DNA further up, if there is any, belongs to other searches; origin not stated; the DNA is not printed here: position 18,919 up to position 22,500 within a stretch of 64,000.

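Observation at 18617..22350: Compact class II lanthipeptide locus: two tandem precursors plus one LanM, with no transporter, protease or immunity genes nearby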

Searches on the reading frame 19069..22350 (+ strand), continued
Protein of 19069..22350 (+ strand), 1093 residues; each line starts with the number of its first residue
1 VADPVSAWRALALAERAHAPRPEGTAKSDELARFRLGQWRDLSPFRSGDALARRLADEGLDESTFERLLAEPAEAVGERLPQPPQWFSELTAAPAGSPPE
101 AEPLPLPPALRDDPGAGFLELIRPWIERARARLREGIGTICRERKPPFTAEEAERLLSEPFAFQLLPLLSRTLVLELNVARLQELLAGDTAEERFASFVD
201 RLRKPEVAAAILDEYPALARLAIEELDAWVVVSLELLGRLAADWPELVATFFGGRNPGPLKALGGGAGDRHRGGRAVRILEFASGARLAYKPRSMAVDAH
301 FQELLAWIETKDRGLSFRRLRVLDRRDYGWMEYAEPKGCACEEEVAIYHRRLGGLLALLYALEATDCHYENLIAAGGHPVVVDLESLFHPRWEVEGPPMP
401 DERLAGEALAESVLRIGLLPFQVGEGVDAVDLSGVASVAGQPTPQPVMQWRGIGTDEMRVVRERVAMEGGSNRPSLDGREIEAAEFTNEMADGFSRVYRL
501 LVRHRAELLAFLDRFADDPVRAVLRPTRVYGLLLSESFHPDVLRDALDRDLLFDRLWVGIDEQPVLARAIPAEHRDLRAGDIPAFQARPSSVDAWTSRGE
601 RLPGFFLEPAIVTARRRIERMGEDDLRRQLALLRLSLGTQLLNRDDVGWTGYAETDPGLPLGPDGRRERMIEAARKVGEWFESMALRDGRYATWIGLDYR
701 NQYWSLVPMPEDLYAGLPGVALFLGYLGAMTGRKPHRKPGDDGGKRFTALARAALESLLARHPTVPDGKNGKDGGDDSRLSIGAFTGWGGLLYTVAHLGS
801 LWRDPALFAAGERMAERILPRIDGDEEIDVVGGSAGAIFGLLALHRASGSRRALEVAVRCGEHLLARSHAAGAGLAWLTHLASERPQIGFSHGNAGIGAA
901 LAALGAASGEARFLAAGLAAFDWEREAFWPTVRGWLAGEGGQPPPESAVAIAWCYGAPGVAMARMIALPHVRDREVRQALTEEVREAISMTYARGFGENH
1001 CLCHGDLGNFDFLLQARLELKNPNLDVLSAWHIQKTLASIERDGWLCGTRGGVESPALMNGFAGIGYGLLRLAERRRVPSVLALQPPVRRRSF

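Call 34: search_solved_structures(query=window:19069-22350:+, show_alignments=1)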
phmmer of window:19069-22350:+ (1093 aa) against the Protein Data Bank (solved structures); distinct sequences matched with E-value up to 0.001: 3.
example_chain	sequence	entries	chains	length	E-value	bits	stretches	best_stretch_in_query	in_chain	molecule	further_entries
6st5_A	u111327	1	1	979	1.2e-113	384.4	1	167-1087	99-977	LicM2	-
5dzt_A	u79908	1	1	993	5.9e-48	166.8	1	159-729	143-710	CylM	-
3t33_A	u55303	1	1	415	1.3e-05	26.6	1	821-1072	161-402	G protein coupled receptor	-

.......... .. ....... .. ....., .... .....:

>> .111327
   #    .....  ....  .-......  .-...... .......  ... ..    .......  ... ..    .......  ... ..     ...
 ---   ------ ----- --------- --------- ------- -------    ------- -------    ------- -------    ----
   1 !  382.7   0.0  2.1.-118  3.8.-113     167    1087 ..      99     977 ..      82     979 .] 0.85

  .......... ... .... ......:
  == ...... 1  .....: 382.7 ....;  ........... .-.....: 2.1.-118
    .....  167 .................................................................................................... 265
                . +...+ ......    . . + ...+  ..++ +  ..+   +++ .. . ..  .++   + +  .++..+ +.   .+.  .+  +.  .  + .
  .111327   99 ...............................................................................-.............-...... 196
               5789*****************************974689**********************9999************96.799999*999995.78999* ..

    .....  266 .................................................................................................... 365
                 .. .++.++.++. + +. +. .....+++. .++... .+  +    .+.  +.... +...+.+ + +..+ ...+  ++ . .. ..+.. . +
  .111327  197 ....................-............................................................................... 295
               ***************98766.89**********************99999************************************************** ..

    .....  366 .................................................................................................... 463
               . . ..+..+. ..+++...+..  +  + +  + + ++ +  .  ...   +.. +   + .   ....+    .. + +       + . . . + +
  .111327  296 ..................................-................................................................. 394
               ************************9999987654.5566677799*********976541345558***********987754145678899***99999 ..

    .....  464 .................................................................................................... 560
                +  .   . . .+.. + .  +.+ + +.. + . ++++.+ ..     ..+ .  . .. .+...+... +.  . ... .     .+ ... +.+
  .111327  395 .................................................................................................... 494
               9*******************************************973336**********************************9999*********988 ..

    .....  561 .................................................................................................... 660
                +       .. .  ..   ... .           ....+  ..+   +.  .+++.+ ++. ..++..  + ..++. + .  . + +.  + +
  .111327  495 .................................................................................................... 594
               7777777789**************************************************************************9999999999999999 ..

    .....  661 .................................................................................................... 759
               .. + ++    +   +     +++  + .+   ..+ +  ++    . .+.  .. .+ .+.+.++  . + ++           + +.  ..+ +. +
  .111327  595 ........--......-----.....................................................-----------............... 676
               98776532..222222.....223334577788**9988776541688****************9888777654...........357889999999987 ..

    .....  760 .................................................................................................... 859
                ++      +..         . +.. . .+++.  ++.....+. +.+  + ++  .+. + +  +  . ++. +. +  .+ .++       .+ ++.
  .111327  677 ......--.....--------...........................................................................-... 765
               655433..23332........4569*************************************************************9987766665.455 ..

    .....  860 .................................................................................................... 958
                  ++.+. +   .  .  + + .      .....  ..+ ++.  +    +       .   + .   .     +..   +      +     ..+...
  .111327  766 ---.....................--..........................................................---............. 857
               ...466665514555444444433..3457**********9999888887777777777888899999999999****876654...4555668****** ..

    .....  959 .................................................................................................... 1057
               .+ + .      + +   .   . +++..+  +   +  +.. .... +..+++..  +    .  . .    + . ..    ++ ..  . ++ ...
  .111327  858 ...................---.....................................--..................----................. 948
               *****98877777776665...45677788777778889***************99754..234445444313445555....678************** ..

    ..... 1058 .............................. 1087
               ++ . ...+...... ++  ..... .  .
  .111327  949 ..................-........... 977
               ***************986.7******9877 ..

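Call 35: search_protein_families(library=pfam, proteins=[L030:14031-15239:-, L015:737-2668:-, L011:13823-18025:-, L015:18263-20395:+, L012:7598-8356:-, L021:14524-18723:-, L025:2549-3562:-], max_evalue=0.001)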
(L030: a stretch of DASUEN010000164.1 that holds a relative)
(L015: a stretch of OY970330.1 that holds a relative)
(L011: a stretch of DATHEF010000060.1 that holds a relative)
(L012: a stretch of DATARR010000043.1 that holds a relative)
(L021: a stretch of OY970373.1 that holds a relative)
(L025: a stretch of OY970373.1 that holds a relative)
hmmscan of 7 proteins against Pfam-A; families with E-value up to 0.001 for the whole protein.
L030:14031-15239:- (403 aa): 2 families
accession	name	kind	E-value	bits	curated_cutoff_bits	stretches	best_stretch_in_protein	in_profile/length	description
PF00005.33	ABC_tran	-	6.5e-30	105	25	1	119-255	1-136/137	ABC transporter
PF13304.12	AAA_21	-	1.6e-11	45.3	27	1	228-285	238-298/304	AAA domain, putative AbiEii toxin, Type IV TA system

L015:737-2668:- (644 aa): 5 families
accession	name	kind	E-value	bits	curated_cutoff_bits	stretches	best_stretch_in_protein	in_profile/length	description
PF00664.28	ABC_membrane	-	4.8e-52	177.8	28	1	55-348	5-273/274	ABC transporter transmembrane region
PF00005.33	ABC_tran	-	1.1e-28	101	25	1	411-560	1-137/137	ABC transporter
PF02463.25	SMC_N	-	0.00013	21.9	40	0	454-603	113-212/220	RecF/RecN/SMC N terminal domain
PF13401.12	AAA_22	-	0.00025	21.8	27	0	424-471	8-54/130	AAA domain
PF13191.12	AAA_16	-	0.00037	21.5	32.6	0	419-577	23-159/167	AAA ATPase domain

L011:13823-18025:- (1401 aa): 10 families
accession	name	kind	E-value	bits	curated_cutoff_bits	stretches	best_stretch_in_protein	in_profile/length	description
PF02518.31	HATPase_c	-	7.3e-57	191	26.4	2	464-571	3-109/111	Histidine kinase-, DNA gyrase B-, and HSP90-like ATPase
PF00072.30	Response_reg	-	3.2e-49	166.2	30.2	2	623-733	1-110/111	Response regulator receiver domain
PF00512.31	HisKA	-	1.2e-29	102.6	26.9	2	1031-1094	2-66/66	His Kinase A (phospho-acceptor) domain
PF08448.16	PAS_4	-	2.3e-25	89.4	23.1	2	759-872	3-109/110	PAS fold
PF13426.13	PAS_9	-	1.4e-10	41.8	27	1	894-1001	2-102/103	PAS domain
PF13188.13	PAS_8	-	3.5e-09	36.7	21.8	1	884-929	2-46/65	PAS domain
PF13185.12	GAF_2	-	2.8e-07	31.2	28.6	1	195-327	8-135/136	GAF domain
PF13581.12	HATPase_c_2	-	2.3e-06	28.1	27.4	0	477-547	42-110/127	Histidine kinase-like ATPase domain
PF00989.32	PAS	-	9.6e-06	26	22.6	0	885-1000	3-113/113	PAS fold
PF13492.12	GAF_3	-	4.1e-05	24.4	27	1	203-329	13-129/129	GAF domain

L015:18263-20395:+ (711 aa): 2 families
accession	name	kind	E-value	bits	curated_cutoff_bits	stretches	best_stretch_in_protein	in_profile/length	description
PF00501.34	AMP-binding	-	8.8e-49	166.7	29.9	1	140-521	2-384/384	AMP-binding enzyme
PF23562.2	AMP-binding_C_3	-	1.1e-08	35.9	20.8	1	583-698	21-121/124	AMP-binding enzyme C-terminal domain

L012:7598-8356:- (253 aa): 6 families
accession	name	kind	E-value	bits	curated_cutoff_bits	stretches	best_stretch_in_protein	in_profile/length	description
PF13561.12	adh_short_C2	-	7.5e-65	219.2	27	1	19-249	1-234/236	Enoyl-(Acyl carrier protein) reductase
PF00106.31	adh_short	-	3.2e-58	196.9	26.6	1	13-201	1-191/195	short chain dehydrogenase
PF08659.16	KR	-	4.5e-12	46.7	22.6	1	15-173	3-163/180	KR domain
PF01370.27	Epimerase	-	6.9e-06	26.1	20.9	1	15-178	1-161/240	NAD dependent epimerase/dehydratase family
PF23441.1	SDR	-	0.00035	20.5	27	1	13-197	8-199/258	SDR-like rossmann domain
PF13460.12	NAD_binding_10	-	0.00082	19.7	27.2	0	19-198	1-152/184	NAD(P)H-binding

L021:14524-18723:- (1400 aa): 11 families
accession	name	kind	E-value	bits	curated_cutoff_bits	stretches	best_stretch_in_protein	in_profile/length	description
PF02518.31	HATPase_c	-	1.9e-58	196.1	26.4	2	465-571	3-108/111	Histidine kinase-, DNA gyrase B-, and HSP90-like ATPase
PF00072.30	Response_reg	-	4.3e-49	165.8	30.2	2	624-734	1-110/111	Response regulator receiver domain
PF08448.16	PAS_4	-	2.3e-32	112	23.1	2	760-873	3-109/110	PAS fold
PF00512.31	HisKA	-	5.9e-30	103.6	26.9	2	1032-1095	2-66/66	His Kinase A (phospho-acceptor) domain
PF13426.13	PAS_9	-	7.4e-12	45.9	27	1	895-1003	2-103/103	PAS domain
PF13581.12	HATPase_c_2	-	1.8e-09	38.1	27.4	0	1141-1229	27-112/127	Histidine kinase-like ATPase domain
PF13185.12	GAF_2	-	1e-08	35.9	28.6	1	191-328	6-135/136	GAF domain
PF13188.13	PAS_8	-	4.6e-07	30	21.8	0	884-933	1-52/65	PAS domain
PF13492.12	GAF_3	-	9.1e-05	23.3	27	1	213-329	21-128/129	GAF domain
PF01590.32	GAF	-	0.00039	21.4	22.4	0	210-328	18-133/133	GAF domain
PF00989.32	PAS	-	0.00059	20.3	22.6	0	886-1001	3-113/113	PAS fold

L025:2549-3562:- (338 aa): 3 families
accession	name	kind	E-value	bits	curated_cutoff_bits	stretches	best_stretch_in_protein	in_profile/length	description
PF00005.33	ABC_tran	-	1.2e-31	110.6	25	1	36-178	2-136/137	ABC transporter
PF13304.12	AAA_21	-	4.7e-16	60.2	27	1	134-208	221-298/304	AAA domain, putative AbiEii toxin, Type IV TA system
PF13732.12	DrrA1-3_C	-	0.00021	22.4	27.4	1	231-323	1-80/81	ATP-binding protein DrrA1-3-like, C-terminal domain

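Call 37: search_protein_families(library=pfam, proteins=[L042:13478-15838:+, L053:15219-17459:+, L076:8254-10707:+, L032:13279-15477:+, L048:6526-9009:+, L084:7199-9934:+, L029:6557-9016:+], max_evalue=0.00001)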
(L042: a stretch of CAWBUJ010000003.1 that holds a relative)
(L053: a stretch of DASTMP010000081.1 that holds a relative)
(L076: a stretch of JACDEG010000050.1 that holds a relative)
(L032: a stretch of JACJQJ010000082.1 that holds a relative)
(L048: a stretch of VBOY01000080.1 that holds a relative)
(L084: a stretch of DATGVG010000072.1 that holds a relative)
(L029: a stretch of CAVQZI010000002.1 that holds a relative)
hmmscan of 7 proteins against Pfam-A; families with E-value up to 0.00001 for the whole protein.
L042:13478-15838:+ (787 aa): 3 families
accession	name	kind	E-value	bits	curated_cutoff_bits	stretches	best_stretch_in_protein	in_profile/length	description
PF03412.21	Peptidase_C39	-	1.4e-34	119.2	22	1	71-198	2-131/133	Peptidase C39 family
PF00005.33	ABC_tran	-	4.1e-34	118.5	25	1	561-710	1-137/137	ABC transporter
PF00664.28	ABC_membrane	-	2.7e-31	109.7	28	1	232-499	4-274/274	ABC transporter transmembrane region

L053:15219-17459:+ (747 aa): 3 families
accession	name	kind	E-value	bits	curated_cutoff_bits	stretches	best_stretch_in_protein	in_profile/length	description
PF00664.28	ABC_membrane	-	1.5e-35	123.6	28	1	194-460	4-273/274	ABC transporter transmembrane region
PF00005.33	ABC_tran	-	3.3e-34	118.9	25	1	524-672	2-137/137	ABC transporter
PF03412.21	Peptidase_C39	-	1.4e-31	109.5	22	1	36-165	2-132/133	Peptidase C39 family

L076:8254-10707:+ (818 aa): 4 families
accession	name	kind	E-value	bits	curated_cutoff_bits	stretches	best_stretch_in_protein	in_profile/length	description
PF03412.21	Peptidase_C39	-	6.8e-38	129.9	22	1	66-193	2-131/133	Peptidase C39 family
PF00005.33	ABC_tran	-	1e-33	117.3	25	1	553-702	1-137/137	ABC transporter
PF00664.28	ABC_membrane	-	1e-31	111.1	28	1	224-491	4-274/274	ABC transporter transmembrane region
PF02463.25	SMC_N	-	8.6e-06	25.8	40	0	632-739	112-208/220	RecF/RecN/SMC N terminal domain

L032:13279-15477:+ (733 aa): 4 families
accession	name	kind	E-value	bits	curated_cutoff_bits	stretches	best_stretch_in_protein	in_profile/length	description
PF03412.21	Peptidase_C39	-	5.3e-36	123.8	22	1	4-135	1-131/133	Peptidase C39 family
PF00664.28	ABC_membrane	-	1.6e-32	113.8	28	1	170-430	5-268/274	ABC transporter transmembrane region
PF00005.33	ABC_tran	-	2.5e-32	112.8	25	1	499-647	1-136/137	ABC transporter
PF02463.25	SMC_N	-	2.1e-06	27.8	40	0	619-691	136-212/220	RecF/RecN/SMC N terminal domain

L048:6526-9009:+ (828 aa): 3 families
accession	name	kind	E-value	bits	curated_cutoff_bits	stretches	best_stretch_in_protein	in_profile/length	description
PF00005.33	ABC_tran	-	9.8e-32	110.9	25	1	591-739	1-137/137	ABC transporter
PF03412.21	Peptidase_C39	-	1.1e-27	96.9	22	1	104-231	10-130/133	Peptidase C39 family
PF00664.28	ABC_membrane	-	4e-16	60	28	1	262-526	5-273/274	ABC transporter transmembrane region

L084:7199-9934:+ (912 aa): 3 families
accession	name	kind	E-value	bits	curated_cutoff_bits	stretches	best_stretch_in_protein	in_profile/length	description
PF00005.33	ABC_tran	-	1.6e-31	110.1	25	1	690-838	1-137/137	ABC transporter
PF03412.21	Peptidase_C39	-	8.3e-28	97.3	22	1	198-319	11-132/133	Peptidase C39 family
PF00664.28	ABC_membrane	-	3.2e-21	76.6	28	1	350-612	7-273/274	ABC transporter transmembrane region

L029:6557-9016:+ (820 aa): 3 families
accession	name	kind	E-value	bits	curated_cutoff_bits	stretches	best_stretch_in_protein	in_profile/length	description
PF03412.21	Peptidase_C39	-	1.6e-37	128.7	22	1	107-233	2-130/133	Peptidase C39 family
PF00664.28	ABC_membrane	-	8.7e-36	124.4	28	1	273-535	9-274/274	ABC transporter transmembrane region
PF00005.33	ABC_tran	-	6e-34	118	25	1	597-746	1-137/137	ABC transporter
